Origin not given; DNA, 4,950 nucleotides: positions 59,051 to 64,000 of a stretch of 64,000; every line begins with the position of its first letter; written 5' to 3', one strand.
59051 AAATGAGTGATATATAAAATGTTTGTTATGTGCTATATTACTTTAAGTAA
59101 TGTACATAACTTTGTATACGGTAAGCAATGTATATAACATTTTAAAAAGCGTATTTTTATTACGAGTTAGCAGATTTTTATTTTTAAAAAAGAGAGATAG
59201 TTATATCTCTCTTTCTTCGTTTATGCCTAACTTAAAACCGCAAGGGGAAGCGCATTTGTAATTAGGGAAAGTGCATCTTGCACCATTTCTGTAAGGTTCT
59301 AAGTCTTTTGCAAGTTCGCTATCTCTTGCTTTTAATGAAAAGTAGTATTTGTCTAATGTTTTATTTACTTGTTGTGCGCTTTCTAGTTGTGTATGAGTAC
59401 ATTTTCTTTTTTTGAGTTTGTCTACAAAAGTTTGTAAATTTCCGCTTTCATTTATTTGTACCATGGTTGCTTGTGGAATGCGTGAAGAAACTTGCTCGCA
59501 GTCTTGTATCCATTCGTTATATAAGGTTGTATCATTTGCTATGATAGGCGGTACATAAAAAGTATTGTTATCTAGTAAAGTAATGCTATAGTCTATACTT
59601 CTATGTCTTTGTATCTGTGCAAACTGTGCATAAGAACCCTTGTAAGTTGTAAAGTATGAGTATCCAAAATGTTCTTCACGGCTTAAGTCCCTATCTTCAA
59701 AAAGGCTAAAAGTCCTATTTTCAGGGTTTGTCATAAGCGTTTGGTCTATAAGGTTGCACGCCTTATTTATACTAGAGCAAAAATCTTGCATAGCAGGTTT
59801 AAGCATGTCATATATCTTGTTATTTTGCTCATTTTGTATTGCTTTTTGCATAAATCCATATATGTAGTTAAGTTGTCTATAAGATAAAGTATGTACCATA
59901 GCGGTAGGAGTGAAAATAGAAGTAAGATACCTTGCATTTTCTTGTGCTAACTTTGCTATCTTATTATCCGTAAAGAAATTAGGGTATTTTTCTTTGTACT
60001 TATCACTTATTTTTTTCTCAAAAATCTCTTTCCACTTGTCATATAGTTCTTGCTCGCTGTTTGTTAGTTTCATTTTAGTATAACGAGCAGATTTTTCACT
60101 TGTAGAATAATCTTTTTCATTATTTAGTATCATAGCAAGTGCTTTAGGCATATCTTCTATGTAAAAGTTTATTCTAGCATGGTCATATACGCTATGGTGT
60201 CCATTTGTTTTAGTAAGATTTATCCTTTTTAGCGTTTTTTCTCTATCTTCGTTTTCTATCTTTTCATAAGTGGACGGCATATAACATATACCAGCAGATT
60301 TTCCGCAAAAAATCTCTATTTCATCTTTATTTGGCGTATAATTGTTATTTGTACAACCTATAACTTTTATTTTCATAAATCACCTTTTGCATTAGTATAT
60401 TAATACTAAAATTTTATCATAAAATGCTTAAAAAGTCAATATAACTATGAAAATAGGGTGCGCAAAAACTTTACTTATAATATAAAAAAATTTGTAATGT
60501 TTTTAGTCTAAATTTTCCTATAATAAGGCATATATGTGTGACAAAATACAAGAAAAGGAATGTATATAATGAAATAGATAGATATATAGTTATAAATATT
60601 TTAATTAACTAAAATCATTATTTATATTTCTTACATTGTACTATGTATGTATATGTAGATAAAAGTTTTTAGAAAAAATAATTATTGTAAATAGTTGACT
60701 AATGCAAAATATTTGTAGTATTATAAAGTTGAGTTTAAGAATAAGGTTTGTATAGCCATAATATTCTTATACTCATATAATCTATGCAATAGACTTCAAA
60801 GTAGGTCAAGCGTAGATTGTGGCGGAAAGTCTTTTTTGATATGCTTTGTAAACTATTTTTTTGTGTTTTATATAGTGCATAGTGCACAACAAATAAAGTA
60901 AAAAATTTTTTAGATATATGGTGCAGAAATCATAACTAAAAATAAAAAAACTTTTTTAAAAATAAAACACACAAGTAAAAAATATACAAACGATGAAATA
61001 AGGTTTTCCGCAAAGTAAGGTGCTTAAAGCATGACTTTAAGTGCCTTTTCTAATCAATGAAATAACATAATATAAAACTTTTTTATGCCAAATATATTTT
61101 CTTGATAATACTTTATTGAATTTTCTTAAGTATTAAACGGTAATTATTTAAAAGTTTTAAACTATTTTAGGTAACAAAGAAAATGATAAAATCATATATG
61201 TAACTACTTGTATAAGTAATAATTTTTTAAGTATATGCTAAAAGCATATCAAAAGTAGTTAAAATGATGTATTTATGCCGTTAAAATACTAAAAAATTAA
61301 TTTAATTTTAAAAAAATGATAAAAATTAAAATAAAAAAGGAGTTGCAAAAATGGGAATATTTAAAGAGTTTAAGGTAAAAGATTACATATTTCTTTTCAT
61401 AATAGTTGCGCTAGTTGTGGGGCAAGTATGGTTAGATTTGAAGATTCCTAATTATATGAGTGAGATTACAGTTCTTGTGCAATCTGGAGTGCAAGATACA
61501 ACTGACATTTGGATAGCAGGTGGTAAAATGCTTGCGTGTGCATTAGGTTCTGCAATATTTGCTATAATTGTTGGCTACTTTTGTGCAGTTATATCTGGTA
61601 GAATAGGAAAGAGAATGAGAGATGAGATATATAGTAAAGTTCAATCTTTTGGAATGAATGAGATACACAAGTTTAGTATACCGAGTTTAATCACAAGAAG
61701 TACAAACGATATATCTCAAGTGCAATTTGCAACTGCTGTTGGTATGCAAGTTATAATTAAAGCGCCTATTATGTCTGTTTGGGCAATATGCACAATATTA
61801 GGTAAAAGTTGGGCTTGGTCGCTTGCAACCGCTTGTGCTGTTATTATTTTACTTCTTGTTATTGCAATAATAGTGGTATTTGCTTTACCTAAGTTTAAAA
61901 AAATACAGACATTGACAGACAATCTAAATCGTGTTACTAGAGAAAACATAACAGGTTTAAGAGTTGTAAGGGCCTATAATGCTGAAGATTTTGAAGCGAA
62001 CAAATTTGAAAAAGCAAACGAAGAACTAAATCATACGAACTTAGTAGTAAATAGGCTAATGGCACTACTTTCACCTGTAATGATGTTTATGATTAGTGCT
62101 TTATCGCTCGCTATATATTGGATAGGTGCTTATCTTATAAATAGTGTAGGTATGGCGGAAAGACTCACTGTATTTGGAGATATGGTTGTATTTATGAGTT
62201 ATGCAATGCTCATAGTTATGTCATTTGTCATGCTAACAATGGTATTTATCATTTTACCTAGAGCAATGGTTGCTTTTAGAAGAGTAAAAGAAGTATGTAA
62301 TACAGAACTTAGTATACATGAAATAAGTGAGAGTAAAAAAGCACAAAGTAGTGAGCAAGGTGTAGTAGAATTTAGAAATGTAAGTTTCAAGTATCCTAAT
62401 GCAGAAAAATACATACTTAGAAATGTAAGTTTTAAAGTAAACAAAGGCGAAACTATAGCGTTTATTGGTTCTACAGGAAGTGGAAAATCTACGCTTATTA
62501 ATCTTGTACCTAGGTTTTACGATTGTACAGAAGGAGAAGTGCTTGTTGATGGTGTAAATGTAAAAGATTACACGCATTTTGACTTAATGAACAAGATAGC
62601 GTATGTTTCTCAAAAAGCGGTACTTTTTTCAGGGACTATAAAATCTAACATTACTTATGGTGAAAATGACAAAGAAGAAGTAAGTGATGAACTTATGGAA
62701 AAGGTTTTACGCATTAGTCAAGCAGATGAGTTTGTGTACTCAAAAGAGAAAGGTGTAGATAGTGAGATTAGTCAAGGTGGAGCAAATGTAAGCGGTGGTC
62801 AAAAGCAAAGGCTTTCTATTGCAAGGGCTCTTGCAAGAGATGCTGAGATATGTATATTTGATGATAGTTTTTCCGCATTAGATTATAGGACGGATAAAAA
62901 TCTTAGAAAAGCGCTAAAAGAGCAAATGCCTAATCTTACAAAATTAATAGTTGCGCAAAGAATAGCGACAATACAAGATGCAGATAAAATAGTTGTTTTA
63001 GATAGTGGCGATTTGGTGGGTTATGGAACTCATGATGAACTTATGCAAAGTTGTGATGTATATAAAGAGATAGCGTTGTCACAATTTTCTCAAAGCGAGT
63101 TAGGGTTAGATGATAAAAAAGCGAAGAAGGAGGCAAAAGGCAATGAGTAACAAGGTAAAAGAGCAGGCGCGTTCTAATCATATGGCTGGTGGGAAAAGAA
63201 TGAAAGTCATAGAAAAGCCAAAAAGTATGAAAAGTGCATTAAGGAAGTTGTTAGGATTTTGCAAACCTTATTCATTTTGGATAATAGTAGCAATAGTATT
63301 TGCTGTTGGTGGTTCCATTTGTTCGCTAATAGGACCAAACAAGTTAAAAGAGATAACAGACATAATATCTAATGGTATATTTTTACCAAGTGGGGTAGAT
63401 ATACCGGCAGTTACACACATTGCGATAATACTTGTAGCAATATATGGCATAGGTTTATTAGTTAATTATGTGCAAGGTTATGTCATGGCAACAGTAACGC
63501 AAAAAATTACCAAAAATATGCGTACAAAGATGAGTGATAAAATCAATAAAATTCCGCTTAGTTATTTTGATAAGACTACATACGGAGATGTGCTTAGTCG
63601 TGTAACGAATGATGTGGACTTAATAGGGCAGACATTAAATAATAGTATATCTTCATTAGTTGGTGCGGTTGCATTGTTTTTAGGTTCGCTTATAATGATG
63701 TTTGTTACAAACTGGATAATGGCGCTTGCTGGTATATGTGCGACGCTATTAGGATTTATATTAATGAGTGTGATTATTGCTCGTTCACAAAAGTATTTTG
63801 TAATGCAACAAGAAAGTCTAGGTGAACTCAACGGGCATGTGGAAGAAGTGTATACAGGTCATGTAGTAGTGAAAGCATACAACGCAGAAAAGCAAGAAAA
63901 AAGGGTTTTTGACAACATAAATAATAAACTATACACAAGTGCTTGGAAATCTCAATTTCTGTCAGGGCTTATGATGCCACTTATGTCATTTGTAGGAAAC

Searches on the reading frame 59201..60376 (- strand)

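Call 6: search_protein_families(library=pfam, proteins=[window:59201-60376:-], max_evalue=0.01)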
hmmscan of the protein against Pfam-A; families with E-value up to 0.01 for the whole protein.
window:59201-60376:- (391 aa): 1 family
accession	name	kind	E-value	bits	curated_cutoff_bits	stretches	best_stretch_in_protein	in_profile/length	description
PF02511.20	Thy1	-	1.8e-20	74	24.8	2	23-184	12-174/191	Thymidylate synthase complementing protein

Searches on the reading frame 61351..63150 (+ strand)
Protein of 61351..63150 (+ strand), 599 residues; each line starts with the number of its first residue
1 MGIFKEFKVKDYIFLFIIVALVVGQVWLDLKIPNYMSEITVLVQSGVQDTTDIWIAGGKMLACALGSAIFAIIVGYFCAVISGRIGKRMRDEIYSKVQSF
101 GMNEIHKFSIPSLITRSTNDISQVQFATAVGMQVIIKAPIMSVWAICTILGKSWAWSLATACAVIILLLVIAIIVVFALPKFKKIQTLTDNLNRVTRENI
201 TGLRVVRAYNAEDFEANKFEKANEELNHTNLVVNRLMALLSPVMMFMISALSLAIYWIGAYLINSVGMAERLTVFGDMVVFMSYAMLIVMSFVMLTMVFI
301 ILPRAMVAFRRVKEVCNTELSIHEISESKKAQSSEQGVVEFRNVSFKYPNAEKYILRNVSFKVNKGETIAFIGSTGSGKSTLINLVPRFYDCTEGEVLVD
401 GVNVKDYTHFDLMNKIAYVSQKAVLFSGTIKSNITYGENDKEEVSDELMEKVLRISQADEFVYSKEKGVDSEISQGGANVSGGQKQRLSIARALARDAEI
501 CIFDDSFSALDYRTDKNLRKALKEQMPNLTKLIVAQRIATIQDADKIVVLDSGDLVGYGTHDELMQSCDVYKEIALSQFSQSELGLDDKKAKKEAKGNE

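Call 6: search_protein_families(library=pfam, proteins=[window:61351-63150:+], max_evalue=0.01)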
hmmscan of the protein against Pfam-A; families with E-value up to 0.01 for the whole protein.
window:61351-63150:+ (599 aa): 5 families
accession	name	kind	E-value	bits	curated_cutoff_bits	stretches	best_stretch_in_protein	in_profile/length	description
PF00664.28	ABC_membrane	-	8.6e-36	124.5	28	1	15-291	1-273/274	ABC transporter transmembrane region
PF00005.33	ABC_tran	-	2.5e-28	99.8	25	1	356-507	1-136/137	ABC transporter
PF02463.25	SMC_N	-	7.4e-06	26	40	1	431-549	110-210/220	RecF/RecN/SMC N terminal domain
PF03193.22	RsgA_GTPase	-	0.00011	22.6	30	1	286-386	26-126/174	RsgA GTPase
PF13555.12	AAA_29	-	0.0025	18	27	1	359-383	15-39/61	P-loop containing region of AAA domain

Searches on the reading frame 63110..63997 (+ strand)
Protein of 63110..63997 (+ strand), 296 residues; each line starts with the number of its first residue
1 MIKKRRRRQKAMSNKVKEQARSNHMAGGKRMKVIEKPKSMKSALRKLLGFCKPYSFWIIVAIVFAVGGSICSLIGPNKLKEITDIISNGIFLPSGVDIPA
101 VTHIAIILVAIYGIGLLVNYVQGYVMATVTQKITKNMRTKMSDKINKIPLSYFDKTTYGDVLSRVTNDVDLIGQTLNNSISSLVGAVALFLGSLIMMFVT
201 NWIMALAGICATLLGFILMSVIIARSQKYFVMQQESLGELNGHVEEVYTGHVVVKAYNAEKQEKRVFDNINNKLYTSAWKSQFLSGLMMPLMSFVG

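Call 6: search_protein_families(library=pfam, proteins=[window:63110-63997:+], max_evalue=0.01)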
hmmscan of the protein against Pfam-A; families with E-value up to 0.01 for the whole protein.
window:63110-63997:+ (296 aa): 1 family
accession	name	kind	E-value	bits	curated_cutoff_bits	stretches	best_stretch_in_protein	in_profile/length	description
PF00664.28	ABC_membrane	-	5.2e-49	167.8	28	1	58-295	1-234/274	ABC transporter transmembrane region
